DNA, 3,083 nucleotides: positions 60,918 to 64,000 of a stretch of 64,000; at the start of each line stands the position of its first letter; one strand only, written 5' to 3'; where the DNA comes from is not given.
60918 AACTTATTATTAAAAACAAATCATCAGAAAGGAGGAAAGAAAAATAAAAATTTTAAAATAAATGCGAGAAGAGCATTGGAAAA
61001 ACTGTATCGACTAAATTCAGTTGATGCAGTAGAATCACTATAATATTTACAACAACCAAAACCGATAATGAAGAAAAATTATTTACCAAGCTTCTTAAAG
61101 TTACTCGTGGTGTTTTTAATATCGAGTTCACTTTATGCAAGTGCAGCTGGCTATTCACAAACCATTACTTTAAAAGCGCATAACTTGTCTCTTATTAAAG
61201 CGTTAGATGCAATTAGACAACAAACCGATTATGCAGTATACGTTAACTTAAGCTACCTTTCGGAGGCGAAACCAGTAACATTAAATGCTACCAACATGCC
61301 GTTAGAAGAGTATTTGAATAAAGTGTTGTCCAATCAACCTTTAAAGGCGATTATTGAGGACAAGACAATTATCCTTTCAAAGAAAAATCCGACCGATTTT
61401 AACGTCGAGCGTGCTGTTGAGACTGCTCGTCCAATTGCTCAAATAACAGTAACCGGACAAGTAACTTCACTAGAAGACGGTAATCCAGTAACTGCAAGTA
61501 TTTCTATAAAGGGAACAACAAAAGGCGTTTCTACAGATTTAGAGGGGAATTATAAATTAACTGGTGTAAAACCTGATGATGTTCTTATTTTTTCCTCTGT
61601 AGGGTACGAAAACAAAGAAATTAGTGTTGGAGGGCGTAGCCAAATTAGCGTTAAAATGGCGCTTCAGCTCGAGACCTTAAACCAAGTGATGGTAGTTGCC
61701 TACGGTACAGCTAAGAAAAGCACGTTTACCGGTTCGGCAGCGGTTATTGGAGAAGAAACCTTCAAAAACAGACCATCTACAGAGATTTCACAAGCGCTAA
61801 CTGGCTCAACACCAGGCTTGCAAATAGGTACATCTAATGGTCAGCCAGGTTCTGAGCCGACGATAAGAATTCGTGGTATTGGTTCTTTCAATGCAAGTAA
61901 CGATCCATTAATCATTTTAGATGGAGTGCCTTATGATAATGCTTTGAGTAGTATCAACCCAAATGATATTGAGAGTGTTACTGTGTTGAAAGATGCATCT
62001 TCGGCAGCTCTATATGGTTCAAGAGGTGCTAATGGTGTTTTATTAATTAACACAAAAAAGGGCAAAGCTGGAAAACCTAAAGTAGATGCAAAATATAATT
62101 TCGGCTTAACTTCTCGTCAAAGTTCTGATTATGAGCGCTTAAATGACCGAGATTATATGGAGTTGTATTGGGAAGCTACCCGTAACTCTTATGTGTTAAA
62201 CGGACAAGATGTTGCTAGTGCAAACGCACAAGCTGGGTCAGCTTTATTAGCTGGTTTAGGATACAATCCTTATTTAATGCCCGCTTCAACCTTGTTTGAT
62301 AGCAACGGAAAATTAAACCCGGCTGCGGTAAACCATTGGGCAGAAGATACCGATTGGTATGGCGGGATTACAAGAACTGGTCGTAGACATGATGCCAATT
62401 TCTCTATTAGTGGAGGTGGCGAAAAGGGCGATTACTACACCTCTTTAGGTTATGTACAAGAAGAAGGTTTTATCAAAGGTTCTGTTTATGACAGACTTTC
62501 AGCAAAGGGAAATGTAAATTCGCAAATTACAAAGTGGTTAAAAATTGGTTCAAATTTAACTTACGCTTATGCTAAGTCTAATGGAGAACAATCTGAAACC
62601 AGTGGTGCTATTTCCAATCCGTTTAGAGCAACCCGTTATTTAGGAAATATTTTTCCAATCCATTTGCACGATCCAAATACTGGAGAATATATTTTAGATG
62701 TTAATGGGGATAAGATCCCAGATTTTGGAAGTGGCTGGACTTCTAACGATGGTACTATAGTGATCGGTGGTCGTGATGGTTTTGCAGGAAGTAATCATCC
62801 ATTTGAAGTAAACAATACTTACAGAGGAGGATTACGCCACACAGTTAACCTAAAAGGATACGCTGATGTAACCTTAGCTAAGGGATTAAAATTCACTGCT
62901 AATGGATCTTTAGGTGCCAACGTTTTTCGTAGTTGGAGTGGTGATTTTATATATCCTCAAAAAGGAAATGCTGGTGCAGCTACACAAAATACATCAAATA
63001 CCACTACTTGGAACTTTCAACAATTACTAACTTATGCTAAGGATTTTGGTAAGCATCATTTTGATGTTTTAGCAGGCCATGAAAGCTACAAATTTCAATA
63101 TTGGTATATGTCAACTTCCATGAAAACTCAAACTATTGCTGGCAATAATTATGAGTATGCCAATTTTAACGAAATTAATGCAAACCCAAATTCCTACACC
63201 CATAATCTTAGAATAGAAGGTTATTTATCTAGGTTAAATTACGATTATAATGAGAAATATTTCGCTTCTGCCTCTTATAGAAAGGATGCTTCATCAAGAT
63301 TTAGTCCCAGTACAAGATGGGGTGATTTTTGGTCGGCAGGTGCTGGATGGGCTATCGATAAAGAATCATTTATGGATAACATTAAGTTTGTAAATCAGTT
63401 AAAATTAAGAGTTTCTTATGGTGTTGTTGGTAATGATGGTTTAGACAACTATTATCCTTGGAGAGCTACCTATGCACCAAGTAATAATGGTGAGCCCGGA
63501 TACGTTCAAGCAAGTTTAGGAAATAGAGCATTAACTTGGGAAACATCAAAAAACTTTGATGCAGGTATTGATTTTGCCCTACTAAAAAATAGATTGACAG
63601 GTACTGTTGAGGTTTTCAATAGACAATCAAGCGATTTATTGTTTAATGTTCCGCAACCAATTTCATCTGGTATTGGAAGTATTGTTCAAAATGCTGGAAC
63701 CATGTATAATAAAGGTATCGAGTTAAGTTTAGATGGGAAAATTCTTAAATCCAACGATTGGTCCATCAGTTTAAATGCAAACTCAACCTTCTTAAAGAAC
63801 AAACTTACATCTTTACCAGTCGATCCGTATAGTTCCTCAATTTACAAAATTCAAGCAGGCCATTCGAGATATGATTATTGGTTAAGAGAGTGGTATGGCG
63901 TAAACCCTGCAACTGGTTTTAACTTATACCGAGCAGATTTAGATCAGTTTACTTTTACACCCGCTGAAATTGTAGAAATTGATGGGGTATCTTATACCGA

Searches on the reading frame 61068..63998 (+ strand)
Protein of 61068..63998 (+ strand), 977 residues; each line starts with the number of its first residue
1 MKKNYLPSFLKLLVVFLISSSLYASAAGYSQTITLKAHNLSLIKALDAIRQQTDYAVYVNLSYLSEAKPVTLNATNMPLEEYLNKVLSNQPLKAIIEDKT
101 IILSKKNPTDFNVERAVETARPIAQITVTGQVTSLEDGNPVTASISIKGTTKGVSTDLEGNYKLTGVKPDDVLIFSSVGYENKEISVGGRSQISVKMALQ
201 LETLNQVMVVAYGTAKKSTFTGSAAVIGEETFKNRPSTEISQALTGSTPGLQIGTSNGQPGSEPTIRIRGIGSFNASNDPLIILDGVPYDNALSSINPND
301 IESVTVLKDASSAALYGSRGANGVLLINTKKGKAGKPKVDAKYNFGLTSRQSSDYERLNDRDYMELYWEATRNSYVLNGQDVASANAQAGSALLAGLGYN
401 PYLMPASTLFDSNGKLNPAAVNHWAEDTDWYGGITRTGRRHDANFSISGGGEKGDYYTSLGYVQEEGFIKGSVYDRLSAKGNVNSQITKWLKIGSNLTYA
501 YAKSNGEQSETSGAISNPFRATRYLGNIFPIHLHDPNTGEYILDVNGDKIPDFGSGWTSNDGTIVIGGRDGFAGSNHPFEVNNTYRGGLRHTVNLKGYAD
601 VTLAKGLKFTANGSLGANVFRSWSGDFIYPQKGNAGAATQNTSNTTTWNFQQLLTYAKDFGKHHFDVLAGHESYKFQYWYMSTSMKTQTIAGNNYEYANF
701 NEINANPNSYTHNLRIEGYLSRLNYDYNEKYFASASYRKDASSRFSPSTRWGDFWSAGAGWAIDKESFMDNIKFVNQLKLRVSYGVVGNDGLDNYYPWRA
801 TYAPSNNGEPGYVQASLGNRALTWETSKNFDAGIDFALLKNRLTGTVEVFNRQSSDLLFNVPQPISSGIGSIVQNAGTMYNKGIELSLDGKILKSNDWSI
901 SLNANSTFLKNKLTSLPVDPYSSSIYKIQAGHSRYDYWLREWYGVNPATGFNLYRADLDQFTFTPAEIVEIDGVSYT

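Call 34: search_protein_families(library=pfam, proteins=[window:61068-63998:+], max_evalue=0.0001)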
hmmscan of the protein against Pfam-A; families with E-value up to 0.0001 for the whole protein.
window:61068-63998:+ (977 aa): 5 families
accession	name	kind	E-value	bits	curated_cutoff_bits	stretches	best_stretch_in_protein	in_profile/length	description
PF07715.20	Plug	-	6.5e-23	81.7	23.9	1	217-324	2-107/107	TonB-dependent Receptor Plug Domain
PF00593.30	TonB_dep_Rec_b-barrel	-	1e-19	72.2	27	1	553-914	17-353/436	TonB dependent receptor-like, beta-barrel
PF13715.12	CarbopepD_reg_2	-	1.8e-13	50.8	32.2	1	128-209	1-88/88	CarboxypepD_reg-like domain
PF07660.19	STN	-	1.2e-09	38.2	28.4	1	67-106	13-52/52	Secretin and TonB N terminus short domain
PF13620.12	CarboxypepD_reg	-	7.9e-08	33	32.3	1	127-189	1-73/82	Carboxypeptidase regulatory-like domain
